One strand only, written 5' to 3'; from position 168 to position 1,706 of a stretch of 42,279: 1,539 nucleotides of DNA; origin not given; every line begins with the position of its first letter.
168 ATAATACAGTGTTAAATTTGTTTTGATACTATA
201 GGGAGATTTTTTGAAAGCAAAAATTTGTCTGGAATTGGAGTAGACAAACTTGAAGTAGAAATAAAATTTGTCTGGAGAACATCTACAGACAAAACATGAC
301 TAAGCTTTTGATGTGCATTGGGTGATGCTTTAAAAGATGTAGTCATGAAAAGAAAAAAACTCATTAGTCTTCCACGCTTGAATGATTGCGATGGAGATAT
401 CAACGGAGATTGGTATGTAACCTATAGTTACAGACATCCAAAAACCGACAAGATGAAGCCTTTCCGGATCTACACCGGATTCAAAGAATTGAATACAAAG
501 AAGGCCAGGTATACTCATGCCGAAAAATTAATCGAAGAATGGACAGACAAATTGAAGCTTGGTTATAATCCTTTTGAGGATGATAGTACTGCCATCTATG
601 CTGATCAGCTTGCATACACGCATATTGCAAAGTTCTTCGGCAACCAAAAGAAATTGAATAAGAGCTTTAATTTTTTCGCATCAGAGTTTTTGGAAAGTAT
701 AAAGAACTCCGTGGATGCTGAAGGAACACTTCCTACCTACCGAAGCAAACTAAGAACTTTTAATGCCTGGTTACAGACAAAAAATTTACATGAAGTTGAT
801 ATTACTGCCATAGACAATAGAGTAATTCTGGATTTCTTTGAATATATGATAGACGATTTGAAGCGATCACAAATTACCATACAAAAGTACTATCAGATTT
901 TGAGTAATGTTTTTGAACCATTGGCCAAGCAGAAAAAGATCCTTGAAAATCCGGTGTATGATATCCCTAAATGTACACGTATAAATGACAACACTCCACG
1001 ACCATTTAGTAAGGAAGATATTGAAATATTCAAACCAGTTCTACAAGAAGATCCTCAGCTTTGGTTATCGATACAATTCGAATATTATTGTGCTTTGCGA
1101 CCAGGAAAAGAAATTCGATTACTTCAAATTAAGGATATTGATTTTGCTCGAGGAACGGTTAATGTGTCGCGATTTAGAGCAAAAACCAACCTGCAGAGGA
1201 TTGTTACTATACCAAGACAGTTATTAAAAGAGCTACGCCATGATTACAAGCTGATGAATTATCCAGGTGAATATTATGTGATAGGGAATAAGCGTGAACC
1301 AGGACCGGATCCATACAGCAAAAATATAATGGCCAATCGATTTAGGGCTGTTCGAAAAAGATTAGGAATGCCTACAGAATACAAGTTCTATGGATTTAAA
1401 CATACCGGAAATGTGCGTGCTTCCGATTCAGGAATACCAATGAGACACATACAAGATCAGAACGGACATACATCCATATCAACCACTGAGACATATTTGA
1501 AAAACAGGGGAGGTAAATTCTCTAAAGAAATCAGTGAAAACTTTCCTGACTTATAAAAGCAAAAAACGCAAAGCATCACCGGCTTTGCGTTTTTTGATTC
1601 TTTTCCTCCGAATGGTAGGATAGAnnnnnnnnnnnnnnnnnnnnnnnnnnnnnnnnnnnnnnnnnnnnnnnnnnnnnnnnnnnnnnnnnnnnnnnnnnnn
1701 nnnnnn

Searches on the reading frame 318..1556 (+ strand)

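Call 59: search_protein_families(library=pfam, proteins=[window:318-1556:+], max_evalue=0.01)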
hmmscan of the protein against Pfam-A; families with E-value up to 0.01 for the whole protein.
window:318-1556:+ (412 aa): 4 families
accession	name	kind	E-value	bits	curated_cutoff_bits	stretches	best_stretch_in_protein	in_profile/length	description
PF00589.27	Phage_integrase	-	4.8e-15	56.2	27.1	1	252-396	28-168/172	Phage integrase family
PF13102.12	Phage_int_SAM_5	-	3.5e-07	30.9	22.3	1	117-212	2-92/98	Phage integrase SAM-like domain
PF02899.23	Phage_int_SAM_1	-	7.3e-05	23.4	22.3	0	123-167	3-45/83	Phage integrase, N-terminal SAM-like domain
PF13495.12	Phage_int_SAM_4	-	0.0025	18.6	27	0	123-205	4-81/85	Phage integrase, N-terminal SAM-like domain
